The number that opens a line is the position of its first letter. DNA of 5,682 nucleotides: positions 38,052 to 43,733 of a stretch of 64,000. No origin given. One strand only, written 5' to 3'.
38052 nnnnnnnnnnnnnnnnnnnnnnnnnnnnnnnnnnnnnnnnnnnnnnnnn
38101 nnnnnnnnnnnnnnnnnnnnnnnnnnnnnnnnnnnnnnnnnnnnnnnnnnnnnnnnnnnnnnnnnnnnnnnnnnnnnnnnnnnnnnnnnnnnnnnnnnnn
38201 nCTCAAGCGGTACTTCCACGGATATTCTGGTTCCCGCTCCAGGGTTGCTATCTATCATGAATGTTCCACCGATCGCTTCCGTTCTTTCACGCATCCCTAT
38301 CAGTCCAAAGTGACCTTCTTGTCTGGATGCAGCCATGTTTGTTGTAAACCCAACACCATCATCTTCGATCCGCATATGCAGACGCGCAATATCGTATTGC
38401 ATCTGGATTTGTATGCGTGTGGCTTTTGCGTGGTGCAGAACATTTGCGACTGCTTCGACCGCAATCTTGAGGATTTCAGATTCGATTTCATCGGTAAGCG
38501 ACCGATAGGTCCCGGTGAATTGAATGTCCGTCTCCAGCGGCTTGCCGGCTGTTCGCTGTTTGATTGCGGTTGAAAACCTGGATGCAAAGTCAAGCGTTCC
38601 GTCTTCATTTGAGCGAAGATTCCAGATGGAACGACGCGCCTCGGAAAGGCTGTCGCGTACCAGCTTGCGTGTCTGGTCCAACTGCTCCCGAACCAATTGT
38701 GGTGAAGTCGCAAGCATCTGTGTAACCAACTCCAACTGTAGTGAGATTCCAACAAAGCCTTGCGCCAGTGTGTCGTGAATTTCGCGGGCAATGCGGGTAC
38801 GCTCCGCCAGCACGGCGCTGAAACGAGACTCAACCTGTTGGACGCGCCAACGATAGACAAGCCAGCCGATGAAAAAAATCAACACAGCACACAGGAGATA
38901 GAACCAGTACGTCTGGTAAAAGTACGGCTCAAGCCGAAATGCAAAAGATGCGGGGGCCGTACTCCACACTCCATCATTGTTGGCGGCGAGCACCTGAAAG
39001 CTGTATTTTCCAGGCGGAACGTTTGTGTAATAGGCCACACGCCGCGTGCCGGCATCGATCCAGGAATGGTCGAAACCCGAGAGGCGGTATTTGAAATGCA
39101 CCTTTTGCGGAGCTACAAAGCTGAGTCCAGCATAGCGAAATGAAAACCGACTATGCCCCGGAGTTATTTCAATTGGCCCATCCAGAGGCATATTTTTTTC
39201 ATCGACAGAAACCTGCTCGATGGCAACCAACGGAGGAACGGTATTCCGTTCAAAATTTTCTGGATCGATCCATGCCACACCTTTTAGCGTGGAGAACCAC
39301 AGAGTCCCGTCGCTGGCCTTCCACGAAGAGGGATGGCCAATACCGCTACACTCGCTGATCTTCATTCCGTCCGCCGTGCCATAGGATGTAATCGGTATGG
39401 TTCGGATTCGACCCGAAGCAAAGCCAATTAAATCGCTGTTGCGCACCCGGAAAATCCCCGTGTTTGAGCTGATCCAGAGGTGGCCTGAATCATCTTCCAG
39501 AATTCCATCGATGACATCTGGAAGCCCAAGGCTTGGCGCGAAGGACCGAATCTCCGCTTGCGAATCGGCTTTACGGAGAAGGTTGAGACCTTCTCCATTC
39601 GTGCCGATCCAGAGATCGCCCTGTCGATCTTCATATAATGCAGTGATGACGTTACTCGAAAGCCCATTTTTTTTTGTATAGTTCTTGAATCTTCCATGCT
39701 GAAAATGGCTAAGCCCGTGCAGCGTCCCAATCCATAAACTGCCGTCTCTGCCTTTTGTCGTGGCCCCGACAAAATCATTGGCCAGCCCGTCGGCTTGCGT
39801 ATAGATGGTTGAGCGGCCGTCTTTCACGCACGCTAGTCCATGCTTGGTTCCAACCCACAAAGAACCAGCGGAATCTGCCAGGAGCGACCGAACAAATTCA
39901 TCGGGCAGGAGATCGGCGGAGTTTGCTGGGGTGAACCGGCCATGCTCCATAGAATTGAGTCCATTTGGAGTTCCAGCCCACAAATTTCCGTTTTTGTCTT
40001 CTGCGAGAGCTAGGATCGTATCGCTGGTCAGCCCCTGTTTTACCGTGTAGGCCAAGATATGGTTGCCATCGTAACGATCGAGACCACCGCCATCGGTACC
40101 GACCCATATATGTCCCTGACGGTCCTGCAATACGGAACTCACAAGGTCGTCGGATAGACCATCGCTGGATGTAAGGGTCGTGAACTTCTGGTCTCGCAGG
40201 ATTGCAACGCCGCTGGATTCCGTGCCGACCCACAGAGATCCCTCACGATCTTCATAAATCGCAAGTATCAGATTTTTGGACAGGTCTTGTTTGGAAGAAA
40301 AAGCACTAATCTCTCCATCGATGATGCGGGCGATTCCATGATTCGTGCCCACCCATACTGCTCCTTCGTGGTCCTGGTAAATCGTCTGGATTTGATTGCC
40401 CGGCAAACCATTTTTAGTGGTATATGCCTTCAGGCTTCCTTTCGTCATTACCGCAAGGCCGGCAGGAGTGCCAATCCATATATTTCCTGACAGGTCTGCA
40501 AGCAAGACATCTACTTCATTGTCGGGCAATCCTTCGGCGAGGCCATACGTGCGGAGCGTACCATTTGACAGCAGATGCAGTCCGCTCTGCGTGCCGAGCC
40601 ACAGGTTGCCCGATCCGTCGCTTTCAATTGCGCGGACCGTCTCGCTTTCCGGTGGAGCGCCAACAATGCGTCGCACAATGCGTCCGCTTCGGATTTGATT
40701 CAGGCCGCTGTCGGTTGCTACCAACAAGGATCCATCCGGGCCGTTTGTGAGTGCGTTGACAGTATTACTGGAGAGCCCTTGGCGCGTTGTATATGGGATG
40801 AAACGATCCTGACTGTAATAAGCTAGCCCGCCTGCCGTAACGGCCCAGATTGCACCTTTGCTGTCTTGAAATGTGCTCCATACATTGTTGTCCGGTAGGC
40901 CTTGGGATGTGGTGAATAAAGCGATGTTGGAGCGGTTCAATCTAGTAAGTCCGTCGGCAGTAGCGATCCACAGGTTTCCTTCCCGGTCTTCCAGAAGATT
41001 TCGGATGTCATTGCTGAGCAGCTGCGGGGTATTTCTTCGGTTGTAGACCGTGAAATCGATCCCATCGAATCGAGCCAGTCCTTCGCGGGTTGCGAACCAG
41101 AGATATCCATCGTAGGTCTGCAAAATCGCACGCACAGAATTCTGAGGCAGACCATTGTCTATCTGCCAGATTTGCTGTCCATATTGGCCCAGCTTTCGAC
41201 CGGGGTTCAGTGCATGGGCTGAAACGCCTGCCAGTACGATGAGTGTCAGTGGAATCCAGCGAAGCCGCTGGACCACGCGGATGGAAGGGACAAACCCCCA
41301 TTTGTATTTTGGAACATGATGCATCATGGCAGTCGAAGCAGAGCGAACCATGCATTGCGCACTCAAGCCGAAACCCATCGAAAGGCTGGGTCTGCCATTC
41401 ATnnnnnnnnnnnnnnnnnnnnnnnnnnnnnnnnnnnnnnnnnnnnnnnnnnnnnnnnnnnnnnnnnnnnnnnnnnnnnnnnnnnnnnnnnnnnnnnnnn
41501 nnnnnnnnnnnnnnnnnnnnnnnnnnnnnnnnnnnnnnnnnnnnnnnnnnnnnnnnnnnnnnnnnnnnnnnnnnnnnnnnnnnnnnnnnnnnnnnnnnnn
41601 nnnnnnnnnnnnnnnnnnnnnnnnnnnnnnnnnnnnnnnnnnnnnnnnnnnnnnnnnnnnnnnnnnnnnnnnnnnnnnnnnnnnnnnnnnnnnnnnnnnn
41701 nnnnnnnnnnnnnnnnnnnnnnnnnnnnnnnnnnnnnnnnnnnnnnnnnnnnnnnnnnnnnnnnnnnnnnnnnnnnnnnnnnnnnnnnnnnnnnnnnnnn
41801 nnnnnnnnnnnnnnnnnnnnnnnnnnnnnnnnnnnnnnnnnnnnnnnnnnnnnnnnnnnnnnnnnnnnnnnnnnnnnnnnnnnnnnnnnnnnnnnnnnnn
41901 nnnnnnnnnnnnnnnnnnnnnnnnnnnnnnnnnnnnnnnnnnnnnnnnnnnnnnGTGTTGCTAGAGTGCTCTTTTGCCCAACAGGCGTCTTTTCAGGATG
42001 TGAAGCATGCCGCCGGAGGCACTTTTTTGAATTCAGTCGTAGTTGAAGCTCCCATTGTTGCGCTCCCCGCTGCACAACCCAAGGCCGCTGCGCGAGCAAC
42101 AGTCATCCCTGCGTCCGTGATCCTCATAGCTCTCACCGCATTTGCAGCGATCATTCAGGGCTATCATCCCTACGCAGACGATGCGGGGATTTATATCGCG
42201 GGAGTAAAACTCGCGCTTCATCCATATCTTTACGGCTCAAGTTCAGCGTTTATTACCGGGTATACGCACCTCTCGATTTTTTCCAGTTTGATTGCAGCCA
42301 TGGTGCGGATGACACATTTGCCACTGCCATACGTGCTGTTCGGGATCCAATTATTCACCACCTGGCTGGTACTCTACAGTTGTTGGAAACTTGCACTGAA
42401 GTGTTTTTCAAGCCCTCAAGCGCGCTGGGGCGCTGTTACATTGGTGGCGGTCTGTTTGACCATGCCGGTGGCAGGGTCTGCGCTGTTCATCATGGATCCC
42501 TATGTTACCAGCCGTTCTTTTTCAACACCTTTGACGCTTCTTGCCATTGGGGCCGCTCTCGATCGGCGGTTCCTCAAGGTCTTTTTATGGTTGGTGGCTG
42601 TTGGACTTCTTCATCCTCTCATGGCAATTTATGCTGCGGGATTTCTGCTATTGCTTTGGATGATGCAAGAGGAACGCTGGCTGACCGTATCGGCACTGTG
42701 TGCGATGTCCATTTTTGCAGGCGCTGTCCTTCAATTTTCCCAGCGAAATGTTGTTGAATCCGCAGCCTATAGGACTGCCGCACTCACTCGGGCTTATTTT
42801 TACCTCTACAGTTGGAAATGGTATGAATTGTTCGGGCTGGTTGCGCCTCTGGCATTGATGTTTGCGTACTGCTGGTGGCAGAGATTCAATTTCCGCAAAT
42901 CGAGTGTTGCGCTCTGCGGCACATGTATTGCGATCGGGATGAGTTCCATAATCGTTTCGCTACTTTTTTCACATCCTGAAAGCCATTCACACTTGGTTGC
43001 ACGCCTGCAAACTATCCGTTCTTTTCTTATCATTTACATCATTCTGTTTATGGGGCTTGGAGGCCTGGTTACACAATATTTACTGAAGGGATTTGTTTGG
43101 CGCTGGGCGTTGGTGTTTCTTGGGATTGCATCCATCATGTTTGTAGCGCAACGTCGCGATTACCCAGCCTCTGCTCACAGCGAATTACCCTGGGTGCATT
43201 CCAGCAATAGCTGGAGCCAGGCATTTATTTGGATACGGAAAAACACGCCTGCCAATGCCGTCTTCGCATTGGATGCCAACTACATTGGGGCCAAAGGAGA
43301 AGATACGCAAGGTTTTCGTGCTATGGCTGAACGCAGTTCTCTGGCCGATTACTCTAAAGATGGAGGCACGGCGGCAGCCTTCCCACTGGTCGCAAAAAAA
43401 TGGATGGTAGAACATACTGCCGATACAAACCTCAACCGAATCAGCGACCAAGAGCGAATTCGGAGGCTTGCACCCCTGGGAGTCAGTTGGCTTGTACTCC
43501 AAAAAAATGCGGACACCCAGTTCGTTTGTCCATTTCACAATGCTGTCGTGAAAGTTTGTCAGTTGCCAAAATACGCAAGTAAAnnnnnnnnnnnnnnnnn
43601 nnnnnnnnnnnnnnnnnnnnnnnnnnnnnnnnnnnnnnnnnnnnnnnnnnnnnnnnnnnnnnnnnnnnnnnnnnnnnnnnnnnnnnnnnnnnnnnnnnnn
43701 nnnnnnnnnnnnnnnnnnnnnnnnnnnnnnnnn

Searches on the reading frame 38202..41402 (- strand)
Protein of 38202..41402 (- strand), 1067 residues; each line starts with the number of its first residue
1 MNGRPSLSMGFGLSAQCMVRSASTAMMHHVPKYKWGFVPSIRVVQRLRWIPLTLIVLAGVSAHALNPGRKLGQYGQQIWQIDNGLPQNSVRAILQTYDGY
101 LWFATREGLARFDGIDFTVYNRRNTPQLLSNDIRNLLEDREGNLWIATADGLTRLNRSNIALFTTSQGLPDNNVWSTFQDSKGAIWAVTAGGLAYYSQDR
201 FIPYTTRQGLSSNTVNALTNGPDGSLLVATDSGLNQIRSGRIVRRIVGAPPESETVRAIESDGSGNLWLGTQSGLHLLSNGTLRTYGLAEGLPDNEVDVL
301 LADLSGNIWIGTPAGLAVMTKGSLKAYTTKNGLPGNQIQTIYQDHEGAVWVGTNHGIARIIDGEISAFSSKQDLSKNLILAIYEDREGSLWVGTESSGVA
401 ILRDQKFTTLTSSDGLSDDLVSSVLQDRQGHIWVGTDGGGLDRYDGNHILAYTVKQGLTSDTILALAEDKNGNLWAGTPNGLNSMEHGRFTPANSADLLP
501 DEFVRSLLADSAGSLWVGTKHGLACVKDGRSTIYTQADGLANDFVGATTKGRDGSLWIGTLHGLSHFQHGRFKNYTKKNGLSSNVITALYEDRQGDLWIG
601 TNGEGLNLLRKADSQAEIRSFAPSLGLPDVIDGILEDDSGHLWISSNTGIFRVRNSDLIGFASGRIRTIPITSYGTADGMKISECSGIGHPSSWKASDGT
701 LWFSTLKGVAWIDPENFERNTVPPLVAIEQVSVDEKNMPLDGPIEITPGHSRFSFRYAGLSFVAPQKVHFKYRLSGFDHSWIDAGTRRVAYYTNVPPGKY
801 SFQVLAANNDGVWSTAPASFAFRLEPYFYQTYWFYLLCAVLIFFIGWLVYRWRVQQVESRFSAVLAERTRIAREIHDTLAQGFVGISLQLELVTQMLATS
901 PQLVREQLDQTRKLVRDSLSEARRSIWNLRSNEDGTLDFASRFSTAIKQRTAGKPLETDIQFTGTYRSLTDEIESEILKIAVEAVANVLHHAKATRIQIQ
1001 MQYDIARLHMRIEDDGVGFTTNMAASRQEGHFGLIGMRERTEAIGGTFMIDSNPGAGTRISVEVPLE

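Call 11: search_protein_families(library=pfam, proteins=[window:38202-41402:-], max_evalue=0.001)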
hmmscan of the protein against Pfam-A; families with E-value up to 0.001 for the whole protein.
window:38202-41402:- (1067 aa): 8 families
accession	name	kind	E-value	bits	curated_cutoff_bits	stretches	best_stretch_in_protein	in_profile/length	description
PF07494.17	Reg_prop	-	3.7e-74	235.5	20.4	7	580-603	1-24/24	Two component regulator propeller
PF07730.19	HisKA_3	-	5.3e-20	72.2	24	1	867-932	1-66/68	Histidine kinase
PF07495.19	Y_Y_Y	-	3.5e-16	59.3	26.6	1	762-823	2-63/65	Y_Y_Y domain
PF02518.31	HATPase_c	-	3.1e-11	44.1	26.4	1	976-1066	5-109/111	Histidine kinase-, DNA gyrase B-, and HSP90-like ATPase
PF16819.11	DUF5074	-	2.3e-06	27.4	27.2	0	88-126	182-224/353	Domain of unknown function (DUF5074)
PF13581.12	HATPase_c_2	-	2.4e-05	24.8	27.4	1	969-1035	24-103/127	Histidine kinase-like ATPase domain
PF11161.13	DUF2944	-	0.00035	20.9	32.2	0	319-376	91-148/185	Protein of unknown function (DUF2946)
PF23748.1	Beta-prop_LRRK2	-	0.00037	20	26.9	0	502-523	274-295/359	LRRK2 beta propeller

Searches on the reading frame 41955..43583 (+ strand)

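Call 11: search_protein_families(library=pfam, proteins=[window:41955-43583:+], max_evalue=0.001)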
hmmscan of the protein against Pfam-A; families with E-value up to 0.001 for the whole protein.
window:41955-43583:+ (543 aa): 1 family
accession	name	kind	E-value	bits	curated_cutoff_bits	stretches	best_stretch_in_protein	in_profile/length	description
PF20604.3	DUF6798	-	3.7e-05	23.8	26.9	1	419-466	2-41/61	Domain of unknown function (DUF6798)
